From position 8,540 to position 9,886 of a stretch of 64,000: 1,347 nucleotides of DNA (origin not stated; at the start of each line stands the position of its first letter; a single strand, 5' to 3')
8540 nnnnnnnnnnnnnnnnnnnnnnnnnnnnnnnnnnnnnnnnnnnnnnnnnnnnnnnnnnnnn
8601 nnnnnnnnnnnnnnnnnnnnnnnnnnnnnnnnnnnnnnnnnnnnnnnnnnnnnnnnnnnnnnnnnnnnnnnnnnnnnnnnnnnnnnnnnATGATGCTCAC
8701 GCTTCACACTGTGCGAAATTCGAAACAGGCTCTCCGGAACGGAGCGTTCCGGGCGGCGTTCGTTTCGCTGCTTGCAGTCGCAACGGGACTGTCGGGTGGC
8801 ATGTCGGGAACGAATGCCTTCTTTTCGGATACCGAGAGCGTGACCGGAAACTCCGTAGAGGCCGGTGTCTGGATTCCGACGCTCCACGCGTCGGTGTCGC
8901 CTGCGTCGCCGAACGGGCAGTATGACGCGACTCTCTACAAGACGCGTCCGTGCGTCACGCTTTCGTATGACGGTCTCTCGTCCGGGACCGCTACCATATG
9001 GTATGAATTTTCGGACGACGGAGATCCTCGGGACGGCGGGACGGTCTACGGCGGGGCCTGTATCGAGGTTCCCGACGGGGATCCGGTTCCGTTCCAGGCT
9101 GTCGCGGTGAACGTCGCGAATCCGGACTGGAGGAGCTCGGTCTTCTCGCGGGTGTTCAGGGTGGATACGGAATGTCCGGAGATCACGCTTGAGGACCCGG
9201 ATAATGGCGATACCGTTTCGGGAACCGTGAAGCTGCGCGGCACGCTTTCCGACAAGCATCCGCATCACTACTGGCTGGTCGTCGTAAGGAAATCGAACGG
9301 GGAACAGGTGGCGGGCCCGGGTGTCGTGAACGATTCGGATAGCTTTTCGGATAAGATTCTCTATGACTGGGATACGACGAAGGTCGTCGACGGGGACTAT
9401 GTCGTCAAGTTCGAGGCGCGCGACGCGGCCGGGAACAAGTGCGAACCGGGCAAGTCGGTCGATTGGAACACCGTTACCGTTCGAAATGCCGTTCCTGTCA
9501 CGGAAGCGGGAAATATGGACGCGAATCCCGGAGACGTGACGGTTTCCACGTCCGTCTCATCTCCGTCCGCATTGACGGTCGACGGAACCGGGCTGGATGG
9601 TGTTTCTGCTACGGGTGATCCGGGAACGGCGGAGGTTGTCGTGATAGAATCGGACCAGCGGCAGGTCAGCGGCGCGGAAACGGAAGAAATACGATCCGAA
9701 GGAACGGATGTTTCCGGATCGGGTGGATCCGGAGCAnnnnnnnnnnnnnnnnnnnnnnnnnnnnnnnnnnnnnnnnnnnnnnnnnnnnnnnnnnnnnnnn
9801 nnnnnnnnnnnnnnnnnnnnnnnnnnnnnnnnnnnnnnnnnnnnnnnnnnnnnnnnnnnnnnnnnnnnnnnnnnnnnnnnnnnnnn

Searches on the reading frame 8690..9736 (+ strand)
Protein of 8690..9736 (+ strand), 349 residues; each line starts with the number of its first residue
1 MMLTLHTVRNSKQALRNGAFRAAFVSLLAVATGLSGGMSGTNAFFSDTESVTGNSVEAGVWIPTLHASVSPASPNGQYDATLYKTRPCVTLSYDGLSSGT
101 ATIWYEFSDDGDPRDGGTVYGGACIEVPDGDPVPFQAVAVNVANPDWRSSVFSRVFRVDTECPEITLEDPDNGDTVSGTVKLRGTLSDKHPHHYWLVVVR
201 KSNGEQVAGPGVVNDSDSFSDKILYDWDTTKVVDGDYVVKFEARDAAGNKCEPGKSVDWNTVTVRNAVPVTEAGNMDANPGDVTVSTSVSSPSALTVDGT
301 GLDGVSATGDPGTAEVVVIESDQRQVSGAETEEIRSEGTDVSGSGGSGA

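Call 31: search_protein_families(library=pfam, proteins=[window:8690-9736:+], max_evalue=0.01)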
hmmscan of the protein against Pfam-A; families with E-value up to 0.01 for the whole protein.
window:8690-9736:+ (349 aa): 0 families

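Call 57: search_protein_families(library=ncbifam, proteins=[window:8690-9736:+], max_evalue=0.01)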
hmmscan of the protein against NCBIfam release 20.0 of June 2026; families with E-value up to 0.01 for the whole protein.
window:8690-9736:+ (349 aa): 2 families
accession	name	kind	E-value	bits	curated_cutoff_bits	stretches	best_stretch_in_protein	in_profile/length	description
TIGR04088.1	cognate_SipW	domain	2.1e-06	27.7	19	1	27-61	1-34/34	SipW-dependent-type signal peptide-containing protein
NF033510.3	Ca_tandemer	repeat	0.005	17.2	50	1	154-250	2-95/96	Ca2+-stabilized repeat-containing adhesin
